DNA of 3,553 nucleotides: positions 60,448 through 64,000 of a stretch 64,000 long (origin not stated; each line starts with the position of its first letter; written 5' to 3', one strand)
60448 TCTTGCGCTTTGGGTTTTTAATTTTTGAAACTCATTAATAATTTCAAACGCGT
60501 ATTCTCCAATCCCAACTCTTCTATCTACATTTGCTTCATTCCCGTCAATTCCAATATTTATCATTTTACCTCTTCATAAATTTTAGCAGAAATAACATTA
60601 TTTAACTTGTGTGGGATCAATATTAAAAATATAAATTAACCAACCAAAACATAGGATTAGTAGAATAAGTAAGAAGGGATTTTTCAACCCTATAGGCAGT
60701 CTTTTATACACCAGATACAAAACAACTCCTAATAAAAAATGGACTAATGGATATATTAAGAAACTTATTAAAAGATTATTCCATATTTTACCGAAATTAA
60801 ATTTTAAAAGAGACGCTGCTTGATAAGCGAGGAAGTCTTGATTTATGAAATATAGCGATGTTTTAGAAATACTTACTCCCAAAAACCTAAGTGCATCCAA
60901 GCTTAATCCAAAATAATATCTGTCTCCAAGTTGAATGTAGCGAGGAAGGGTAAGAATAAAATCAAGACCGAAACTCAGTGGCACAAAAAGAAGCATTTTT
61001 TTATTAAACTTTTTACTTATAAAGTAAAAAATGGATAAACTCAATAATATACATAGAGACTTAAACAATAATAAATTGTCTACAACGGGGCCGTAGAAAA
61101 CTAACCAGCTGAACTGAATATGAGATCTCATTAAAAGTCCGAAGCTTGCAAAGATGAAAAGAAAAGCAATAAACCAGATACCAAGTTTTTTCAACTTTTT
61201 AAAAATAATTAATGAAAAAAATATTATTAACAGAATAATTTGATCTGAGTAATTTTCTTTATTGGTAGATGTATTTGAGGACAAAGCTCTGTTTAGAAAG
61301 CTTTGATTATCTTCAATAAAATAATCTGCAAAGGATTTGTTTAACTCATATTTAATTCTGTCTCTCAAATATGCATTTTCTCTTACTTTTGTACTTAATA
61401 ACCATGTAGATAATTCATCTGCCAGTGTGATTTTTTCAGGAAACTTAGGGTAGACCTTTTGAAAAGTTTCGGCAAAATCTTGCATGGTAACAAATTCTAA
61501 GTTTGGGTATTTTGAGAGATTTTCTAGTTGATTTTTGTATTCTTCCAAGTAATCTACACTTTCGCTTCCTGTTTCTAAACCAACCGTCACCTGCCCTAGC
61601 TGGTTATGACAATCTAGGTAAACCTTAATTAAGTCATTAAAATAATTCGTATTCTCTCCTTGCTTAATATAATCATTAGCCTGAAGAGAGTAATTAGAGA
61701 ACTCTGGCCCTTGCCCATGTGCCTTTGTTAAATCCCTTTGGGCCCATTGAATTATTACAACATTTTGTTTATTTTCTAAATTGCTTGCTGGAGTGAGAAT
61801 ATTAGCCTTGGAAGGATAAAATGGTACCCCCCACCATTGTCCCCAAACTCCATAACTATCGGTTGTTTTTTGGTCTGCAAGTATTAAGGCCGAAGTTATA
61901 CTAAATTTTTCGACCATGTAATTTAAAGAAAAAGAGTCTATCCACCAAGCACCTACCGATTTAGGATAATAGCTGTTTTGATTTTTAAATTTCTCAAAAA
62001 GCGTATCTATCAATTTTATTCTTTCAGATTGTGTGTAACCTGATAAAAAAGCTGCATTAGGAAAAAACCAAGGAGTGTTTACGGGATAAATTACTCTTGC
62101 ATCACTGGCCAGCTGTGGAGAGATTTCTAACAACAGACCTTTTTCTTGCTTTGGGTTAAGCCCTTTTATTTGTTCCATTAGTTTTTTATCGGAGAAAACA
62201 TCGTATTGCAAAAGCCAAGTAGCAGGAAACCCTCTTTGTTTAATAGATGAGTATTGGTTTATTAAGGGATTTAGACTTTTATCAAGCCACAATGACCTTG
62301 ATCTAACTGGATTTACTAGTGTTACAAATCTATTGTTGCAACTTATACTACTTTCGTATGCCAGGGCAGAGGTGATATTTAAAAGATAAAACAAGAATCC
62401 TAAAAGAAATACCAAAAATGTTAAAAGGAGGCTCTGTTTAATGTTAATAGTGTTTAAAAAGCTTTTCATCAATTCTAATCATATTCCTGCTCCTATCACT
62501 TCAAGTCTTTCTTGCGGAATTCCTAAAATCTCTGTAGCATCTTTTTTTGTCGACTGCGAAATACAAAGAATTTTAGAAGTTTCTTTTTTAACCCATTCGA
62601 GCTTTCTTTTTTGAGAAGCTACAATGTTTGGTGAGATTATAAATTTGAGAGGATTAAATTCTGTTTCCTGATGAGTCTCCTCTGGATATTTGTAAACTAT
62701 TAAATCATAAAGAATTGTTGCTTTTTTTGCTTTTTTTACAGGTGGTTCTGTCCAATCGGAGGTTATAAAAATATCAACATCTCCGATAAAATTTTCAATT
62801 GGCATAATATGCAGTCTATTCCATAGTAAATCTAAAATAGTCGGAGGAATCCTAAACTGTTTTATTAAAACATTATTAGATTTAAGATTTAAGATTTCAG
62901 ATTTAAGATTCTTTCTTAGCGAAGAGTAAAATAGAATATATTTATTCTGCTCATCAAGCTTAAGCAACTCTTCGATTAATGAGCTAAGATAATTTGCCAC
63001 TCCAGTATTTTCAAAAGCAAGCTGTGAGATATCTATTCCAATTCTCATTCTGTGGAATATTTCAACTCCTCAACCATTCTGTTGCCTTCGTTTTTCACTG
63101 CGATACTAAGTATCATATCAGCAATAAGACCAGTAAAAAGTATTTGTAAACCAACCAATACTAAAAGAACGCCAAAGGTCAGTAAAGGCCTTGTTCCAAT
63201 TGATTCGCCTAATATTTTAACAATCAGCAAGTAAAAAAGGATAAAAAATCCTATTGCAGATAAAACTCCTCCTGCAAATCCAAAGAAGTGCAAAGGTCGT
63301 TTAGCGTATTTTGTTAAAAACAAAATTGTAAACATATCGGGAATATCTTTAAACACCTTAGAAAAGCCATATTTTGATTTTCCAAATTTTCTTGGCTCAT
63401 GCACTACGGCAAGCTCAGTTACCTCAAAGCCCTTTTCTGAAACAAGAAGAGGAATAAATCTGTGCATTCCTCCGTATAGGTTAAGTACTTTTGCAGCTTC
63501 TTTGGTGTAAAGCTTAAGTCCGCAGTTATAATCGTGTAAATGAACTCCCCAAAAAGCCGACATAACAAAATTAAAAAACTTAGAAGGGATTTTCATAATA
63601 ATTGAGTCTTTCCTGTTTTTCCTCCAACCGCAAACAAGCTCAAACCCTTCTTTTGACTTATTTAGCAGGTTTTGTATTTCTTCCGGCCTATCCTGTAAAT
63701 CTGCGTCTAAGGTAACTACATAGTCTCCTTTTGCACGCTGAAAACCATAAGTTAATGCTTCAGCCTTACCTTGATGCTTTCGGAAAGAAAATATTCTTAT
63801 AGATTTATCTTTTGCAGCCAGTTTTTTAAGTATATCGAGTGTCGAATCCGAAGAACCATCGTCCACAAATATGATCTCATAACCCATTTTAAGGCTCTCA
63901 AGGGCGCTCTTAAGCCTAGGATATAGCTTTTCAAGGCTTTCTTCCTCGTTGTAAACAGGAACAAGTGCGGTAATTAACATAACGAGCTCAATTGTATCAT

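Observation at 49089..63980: About 15-kb co-directional glycan assembly operon resembling an Und-PP-linked en bloc (protein O-glycosylation or wall-glycopolymer) pathway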

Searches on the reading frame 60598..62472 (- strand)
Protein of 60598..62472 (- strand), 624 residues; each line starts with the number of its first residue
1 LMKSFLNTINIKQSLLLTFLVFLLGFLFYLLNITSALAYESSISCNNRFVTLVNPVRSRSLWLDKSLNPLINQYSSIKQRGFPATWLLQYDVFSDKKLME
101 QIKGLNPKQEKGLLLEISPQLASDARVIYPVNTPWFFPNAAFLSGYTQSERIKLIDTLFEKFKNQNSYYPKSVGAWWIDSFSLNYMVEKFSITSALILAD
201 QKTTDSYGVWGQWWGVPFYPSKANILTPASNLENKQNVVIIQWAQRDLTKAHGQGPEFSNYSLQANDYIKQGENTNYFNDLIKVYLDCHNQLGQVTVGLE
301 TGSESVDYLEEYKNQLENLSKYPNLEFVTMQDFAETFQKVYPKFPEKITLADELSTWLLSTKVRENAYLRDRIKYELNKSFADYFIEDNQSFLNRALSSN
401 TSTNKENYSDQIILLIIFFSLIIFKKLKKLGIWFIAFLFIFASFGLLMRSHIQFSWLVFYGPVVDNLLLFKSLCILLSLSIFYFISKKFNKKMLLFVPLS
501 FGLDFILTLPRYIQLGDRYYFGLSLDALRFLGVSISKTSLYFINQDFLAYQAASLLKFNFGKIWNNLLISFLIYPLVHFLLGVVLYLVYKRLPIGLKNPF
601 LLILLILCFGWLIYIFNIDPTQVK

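Call 5: search_protein_families(library=pfam, proteins=[window:60598-62472:-], max_evalue=0.01)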
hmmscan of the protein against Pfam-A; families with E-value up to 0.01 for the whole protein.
window:60598-62472:- (624 aa): 0 families

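Call 7: search_protein_families(library=pfam, proteins=[window:60598-62472:-], max_evalue=10)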
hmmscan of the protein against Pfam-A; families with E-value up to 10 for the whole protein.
window:60598-62472:- (624 aa): 2 families
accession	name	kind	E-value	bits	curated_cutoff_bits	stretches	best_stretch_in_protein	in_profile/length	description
PF05873.17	Mt_ATP-synt_D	-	0.079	13.2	27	1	303-347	104-148/154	ATP synthase D chain, mitochondrial (ATP5H)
PF12979.12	DUF3863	-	0.079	12.2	27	1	149-240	111-200/349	Domain of Unknown Function with PDB structure (DUF3863)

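Call 8: search_protein_families(library=ncbifam, proteins=[window:60598-62472:-], max_evalue=0.01)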
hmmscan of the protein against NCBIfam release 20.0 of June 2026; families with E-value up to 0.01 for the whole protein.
window:60598-62472:- (624 aa): 0 families

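Call 16: find_homologous_proteins(query=window:60598-62472:-)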
Query window:60598-62472:- (624 aa): 518 proteins with E <= 0.001 among 8000 candidates; the best 120 are listed.
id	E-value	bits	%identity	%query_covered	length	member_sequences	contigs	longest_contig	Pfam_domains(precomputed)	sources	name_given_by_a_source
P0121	0.0e+0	1388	100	100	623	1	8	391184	PF12979.14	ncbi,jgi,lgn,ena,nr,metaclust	ncbi:MAG: hypothetical protein A3B38_01980 [Candidatus Levybacteria bacterium RIFCSPLOWO2_01_FULL_36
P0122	4.4e-242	823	58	97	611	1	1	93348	-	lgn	-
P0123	1.3e-225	769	56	94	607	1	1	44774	PF12979.14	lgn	-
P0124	6.3e-203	694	53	93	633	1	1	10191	-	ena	-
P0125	3.5e-199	682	54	94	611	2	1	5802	-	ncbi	-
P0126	3.3e-196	672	50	98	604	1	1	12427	-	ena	-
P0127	2.4e-195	669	50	98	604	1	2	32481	-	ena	-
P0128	2.8e-195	669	50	98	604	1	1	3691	-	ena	-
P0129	2.9e-195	669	50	98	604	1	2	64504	-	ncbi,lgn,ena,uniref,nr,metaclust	ncbi:hypothetical protein A3C59_04730 [Candidatus Daviesbacteria bacterium RIFCSPHIGHO2_02_FULL_36_1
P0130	3.3e-195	668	50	98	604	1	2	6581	-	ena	-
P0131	5.7e-195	668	50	98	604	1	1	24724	-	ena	-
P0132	5.9e-195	668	50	98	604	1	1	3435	-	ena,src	-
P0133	6.3e-195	667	50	98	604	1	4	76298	-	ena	-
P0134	3.5e-194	665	52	93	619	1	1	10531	PF12979.14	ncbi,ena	-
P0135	1.1e-193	663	51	98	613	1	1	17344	-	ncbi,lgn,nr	ncbi:MAG: hypothetical protein Q7R43_05455 [Candidatus Daviesbacteria bacterium]|nr:hypothetical pro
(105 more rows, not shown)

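Call 23: find_encoding_contigs(protein=P0121, flank=10000, max_places=2)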
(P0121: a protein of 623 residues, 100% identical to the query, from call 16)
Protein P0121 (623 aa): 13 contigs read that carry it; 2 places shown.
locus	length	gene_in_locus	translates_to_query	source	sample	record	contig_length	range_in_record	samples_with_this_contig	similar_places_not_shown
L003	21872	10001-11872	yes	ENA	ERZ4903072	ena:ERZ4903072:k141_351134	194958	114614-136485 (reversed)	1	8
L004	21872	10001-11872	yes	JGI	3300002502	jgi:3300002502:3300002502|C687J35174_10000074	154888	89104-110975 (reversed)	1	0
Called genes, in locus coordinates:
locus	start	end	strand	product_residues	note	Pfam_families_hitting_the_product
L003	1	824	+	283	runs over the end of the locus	PF01370:Epimerase, PF04321:RmlD_sub_bind, PF02719:Polysacc_synt_2 (weak), PF01073:3Beta_HSD, PF16363:GDP_Man_Dehyd, PF07993:NAD_binding_4 (weak)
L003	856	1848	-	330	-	PF00535:Glycos_transf_2, PF10111:Glyco_tranf_2_2 (weak), PF13641:Glyco_tranf_2_3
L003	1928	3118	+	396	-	PF00534:Glycos_transf_1, PF13692:Glyco_trans_1_4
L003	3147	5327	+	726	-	-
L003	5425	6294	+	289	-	-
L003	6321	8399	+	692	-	-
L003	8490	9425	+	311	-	PF00535:Glycos_transf_2, PF10111:Glyco_tranf_2_2 (weak), PF13641:Glyco_tranf_2_3 (weak)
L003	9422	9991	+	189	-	-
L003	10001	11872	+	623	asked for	PF12979:DUF3863 (faint)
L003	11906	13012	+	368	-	PF13439:Glyco_transf_4 (faint), PF20706:GT4-conflict, PF00534:Glycos_transf_1, PF13692:Glyco_trans_1_4, PF13524:Glyco_trans_1_2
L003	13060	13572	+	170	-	PF00132:Hexapep, PF14602:Hexapep_2 (weak)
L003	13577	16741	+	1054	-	-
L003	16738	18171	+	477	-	PF13231:PMT_2 (weak)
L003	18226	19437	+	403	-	PF13439:Glyco_transf_4, PF00534:Glycos_transf_1 (weak), PF13692:Glyco_trans_1_4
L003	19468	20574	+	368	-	PF13439:Glyco_transf_4, PF20706:GT4-conflict, PF00534:Glycos_transf_1, PF13692:Glyco_trans_1_4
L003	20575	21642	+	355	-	PF00534:Glycos_transf_1, PF13692:Glyco_trans_1_4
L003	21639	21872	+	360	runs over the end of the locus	PF00483:NTP_transferase, PF12804:NTP_transf_3 (faint), PF22640:ManC_GMP_beta-helix (weak)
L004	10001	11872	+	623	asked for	PF12979:DUF3863 (faint)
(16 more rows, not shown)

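Call 25: search_protein_families(library=pfam, proteins=[L003:3147-5327:+, L003:5425-6294:+, L003:6321-8399:+, L003:1928-3118:+], max_evalue=0.1)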
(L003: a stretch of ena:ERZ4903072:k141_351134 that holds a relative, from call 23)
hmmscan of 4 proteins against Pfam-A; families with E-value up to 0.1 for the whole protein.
L003:3147-5327:+ (726 aa): 0 families

L003:5425-6294:+ (289 aa): 0 families

L003:6321-8399:+ (692 aa): 0 families

L003:1928-3118:+ (396 aa): 5 families
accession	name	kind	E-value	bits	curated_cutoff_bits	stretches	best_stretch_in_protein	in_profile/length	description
PF00534.26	Glycos_transf_1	-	1.1e-30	106.9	26.4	1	204-360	2-159/172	Glycosyl transferases group 1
PF13692.12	Glyco_trans_1_4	-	1.5e-25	90.5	27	1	219-358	3-141/142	Glycosyl transferases group 1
PF13439.12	Glyco_transf_4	-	8.9e-05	23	28.5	1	86-197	55-167/170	Glycosyltransferase Family 4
PF20706.3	GT4-conflict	-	0.00017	21.1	26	1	179-323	164-310/385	Family 4 Glycosyltransferase in conflict systems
PF13524.12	Glyco_trans_1_2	-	0.00072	20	25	1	252-356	16-111/144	Glycosyl transferase-like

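Call 31: search_solved_structures(query=A2, max_evalue=10, show_alignments=1)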
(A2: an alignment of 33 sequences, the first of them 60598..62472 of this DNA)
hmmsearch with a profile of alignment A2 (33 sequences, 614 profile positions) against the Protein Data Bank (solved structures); distinct sequences matched with E-value up to 10: 3.
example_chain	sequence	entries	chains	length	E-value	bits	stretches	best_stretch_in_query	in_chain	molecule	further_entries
8y5g_B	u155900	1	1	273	3.4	9.4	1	509-596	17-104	Spermidine/putrescine ABC transporter permease PotB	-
8y5i_B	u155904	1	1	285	3.8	9.3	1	507-596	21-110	Spermidine/putrescine transport system permease protein PotB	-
8y5f_B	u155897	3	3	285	4.5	9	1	508-596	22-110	Spermidine/putrescine transport system permease protein PotB | Spermidine/putrescine ABC transporter membrane protein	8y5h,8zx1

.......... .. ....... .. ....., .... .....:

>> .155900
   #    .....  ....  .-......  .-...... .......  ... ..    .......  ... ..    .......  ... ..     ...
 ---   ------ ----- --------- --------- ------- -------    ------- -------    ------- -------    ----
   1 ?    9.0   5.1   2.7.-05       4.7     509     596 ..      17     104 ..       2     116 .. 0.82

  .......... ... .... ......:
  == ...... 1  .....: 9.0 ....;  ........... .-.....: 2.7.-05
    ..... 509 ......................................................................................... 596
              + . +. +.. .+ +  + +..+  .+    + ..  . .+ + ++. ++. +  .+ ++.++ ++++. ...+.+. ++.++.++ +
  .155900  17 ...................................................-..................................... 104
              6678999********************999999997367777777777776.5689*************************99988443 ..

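Call 38: predict_structure(alignment_id=A2)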
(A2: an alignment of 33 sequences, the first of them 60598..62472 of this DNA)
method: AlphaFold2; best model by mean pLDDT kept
length: 624 residues; sequences in the alignment: 33
mean_pLDDT: 82.6   pTM: 0.81
mean pLDDT of the five models: 82.6, 81.9, 81.4, 81.2, 79.3
residues with pLDDT >= 90: 303; 70-90: 206; 50-70: 54; < 50: 61
segments of 3 or more residues with pLDDT < 50: 1-3, 33-42, 200-215, 221-224, 382-391, 393-407
pLDDT, mean of each block of 10 residues (from residue 1): 48 72 82 42 73 95 94 96 97 96 96 94 93 77 83 96 97 85 89 81 35 49 56 75 83 74 88 93 88 90 89 95 93 91 81 87 83 68 46 47 48 71 74 92 92 74 86 91 92 96 93 94 91 95 93 89 89 96 97 96 96 89 55
secondary structure, 60 per line:
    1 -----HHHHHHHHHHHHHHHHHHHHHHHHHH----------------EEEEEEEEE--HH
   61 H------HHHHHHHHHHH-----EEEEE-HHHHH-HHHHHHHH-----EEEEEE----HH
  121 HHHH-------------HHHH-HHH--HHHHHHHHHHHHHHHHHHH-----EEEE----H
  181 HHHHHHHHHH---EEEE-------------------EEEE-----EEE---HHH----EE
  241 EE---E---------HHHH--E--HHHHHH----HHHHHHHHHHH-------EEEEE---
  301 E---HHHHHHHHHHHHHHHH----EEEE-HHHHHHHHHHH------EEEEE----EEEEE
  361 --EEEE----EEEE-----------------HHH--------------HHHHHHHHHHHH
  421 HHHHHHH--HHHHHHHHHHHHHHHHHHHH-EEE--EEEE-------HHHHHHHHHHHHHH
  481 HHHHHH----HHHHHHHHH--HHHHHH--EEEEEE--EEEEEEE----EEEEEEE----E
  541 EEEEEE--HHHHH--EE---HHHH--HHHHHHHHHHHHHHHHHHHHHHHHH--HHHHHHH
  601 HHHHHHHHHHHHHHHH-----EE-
elements in order: H6-31 E48-56 H68-78 E84-88 H90-94 H96-103 E109-114 H119-124 H138-141 H148-166 E172-175 H180-190 E194-197 E217-220 E226-228 E239-242 H256-259 H265-270 H275-285 E293-297 H305-320 E325-328 H330-340 E347-351 E356-360 E363-366 E371-374 H409-427 H430-449 E451-453 E456-459 H467-486 H491-499 H502-507 E510-515 E518-524 E529-535 E540-546 H549-553 H561-564 H567-591 H594-616

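Call 60: search_protein_families(library=ncbifam, proteins=[L003:3147-5327:+, L003:6321-8399:+, L003:5425-6294:+], max_evalue=0.1)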
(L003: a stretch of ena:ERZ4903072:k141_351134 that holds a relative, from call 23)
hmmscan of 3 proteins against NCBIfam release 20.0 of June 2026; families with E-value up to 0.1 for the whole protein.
L003:3147-5327:+ (726 aa): 1 family
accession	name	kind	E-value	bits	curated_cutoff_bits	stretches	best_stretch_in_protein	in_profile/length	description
NF053599.1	transp_MmpA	equivalog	1.5e-05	23.8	210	1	139-388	113-350/543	MmpA family trehalose lipid delivery protein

L003:6321-8399:+ (692 aa): 1 family
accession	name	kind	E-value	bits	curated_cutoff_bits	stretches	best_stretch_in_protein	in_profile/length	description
NF053599.1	transp_MmpA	equivalog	5.9e-09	35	210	1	286-460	258-427/543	MmpA family trehalose lipid delivery protein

L003:5425-6294:+ (289 aa): 0 families

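Call 83: find_homologous_proteins(query=L003:3147-5327:+)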
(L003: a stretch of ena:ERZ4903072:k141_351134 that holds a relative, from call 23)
Query L003:3147-5327:+ (726 aa): 295 proteins with E <= 0.001 among 8000 candidates; the best 120 are listed.
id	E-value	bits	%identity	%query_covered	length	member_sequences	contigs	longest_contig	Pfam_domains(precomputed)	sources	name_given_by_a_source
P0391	0.0e+0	1467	92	98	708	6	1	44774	-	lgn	-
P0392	1.5e-243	829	52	98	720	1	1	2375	-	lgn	-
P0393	3.3e-237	808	50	100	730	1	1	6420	-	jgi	-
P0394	1.2e-232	793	51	99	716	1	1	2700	-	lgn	-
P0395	3.2e-230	785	52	95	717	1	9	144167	-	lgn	-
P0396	1.1e-228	780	50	96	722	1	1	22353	-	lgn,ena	-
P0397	3.4e-228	778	51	99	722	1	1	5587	-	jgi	jgi:hypothetical protein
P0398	7.2e-227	774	50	100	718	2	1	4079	-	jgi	jgi:hypothetical protein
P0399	1.6e-226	772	50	99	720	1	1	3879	-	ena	-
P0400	3.7e-224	765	49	98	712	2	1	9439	-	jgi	jgi:hypothetical protein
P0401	2.3e-223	762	48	95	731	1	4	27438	-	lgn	-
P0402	3.8e-218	745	48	98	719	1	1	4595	-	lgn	-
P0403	1.6e-217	743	48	100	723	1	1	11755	-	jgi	-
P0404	4.4e-217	741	48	98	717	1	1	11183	-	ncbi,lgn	-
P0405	3.7e-216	738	48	100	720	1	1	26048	-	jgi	-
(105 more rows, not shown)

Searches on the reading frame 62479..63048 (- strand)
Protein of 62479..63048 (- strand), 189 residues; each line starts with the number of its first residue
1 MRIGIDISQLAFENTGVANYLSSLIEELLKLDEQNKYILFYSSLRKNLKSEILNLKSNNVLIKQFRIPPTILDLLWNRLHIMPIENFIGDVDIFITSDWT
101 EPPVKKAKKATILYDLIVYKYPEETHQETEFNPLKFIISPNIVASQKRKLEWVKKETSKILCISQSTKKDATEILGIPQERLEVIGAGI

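Call 5: search_protein_families(library=pfam, proteins=[window:62479-63048:-], max_evalue=0.01)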
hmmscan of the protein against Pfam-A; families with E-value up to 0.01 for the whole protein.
window:62479-63048:- (189 aa): 1 family
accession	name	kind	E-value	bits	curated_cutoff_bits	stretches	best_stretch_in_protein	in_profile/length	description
PF13439.12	Glyco_transf_4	-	6.1e-05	23.5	28.5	1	147-189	124-166/170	Glycosyltransferase Family 4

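Call 8: search_protein_families(library=ncbifam, proteins=[window:62479-63048:-], max_evalue=0.01)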
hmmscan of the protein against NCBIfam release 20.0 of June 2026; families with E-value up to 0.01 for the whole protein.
window:62479-63048:- (189 aa): 0 families

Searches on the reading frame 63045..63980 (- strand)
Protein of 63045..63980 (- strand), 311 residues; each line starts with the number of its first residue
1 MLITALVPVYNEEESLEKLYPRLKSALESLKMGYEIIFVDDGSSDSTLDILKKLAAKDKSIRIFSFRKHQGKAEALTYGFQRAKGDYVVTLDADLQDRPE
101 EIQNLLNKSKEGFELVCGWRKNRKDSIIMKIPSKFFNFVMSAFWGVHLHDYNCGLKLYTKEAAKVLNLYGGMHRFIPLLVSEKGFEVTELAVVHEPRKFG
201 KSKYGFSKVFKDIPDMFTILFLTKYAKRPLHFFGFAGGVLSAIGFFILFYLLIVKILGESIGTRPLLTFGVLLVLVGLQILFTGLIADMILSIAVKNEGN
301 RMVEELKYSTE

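Call 5: search_protein_families(library=pfam, proteins=[window:63045-63980:-], max_evalue=0.01)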
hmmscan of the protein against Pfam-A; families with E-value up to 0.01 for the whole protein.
window:63045-63980:- (311 aa): 5 families
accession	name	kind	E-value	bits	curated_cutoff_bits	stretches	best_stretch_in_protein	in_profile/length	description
PF00535.33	Glycos_transf_2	-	1.5e-33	116.5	23.3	1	5-164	2-165/168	Glycosyl transferase family 2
PF10111.15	Glyco_tranf_2_2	-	2e-06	27.9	27.3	1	6-104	3-101/276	Glycosyltransferase like family 2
PF13641.12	Glyco_tranf_2_3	-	6.1e-06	26.9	27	1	3-105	3-107/230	Glycosyltransferase like family 2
PF13704.12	Glyco_tranf_2_4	-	0.00019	22.3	27.5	1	35-94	21-81/98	Glycosyl transferase family 2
PF13506.12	Glyco_transf_21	-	0.0013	18.6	21.7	1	72-139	18-87/174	Glycosyl transferase family 21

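Call 8: search_protein_families(library=ncbifam, proteins=[window:63045-63980:-], max_evalue=0.01)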
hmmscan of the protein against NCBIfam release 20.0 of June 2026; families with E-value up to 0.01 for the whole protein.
window:63045-63980:- (311 aa): 22 families
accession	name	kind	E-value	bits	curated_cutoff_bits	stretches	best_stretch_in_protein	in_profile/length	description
NF007986.1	PRK10714.1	equivalog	8.2e-54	182.7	529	1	5-293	10-296/316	undecaprenyl-phosphate 4-deoxy-4-formamido-L-arabinose transferase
NF047588.1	GlcsyltransPgfSStrep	equivalog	6.5e-41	140.5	500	1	1-293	1-290/308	glycosyltransferase PgfS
TIGR04182.1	glyco_TIGR04182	equivalog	4.3e-25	88.7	325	1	3-294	2-286/293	S-layer glycoprotein N-glycosyltransferase AglJ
TIGR03937.1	PgaC_IcaA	equivalog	1.3e-18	67.2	422.3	1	3-95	47-136/407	poly-beta-1,6-N-acetyl-D-glucosamine synthase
NF047683.1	TeichurnBiosyTuaG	equivalog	1.9e-13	50.7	400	1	2-107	7-109/252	teichuronic acid biosynthesis protein TuaG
NF041875.1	EPS_EpsD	equivalog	8e-13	48.5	370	1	6-113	4-108/325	exopolysaccharide biosynthesis glycosyltransferase EpsD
TIGR04283.1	glyco_like_mftF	equivalog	1.7e-12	47.4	182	1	5-137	3-126/221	TIGR04283 family arsenosugar biosynthesis glycosyltransferase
NF007482.0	PRK10073.1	equivalog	3e-12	46.2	423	1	4-107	9-108/334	glycosyltransferase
NF050050.1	ProtGlycPglI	equivalog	7.9e-12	45.2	500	1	3-127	4-126/306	GalNAc(5)-diNAcBac-PP-undecaprenol beta-1,3-glucosyltransferase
TIGR03111.1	glyc2_xrt_Gpos1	hypoth_equivalog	7.4e-11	41.5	363.95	1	3-116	51-163/439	TIGR03111 family XrtG-associated glycosyltransferase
NF038302.1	EPS_HpsE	equivalog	1.8e-10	40.3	300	1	3-98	3-100/307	hormogonium polysaccharide biosynthesis glycosyltransferase HpsE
NF010496.0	PRK13915.1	equivalog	2.3e-09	36.8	262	1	3-101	33-133/307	glucosyl-3-phosphoglycerate synthase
TIGR03965.1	mycofact_glyco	equivalog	2.8e-09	36.4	280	1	3-107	76-177/467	mycofactocin biosynthesis glycosyltransferase MftF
NF041391.1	DPhHxTase_Halo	equivalog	2.2e-08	33.4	375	1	9-169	3-156/213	dolichyl-phosphate hexose transferase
NF058614.1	PPMAGASynPpgS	equivalog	3e-08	33.4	370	1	6-192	5-194/226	polyprenyl-phospho-N-acetylgalactosaminyl synthase PpgS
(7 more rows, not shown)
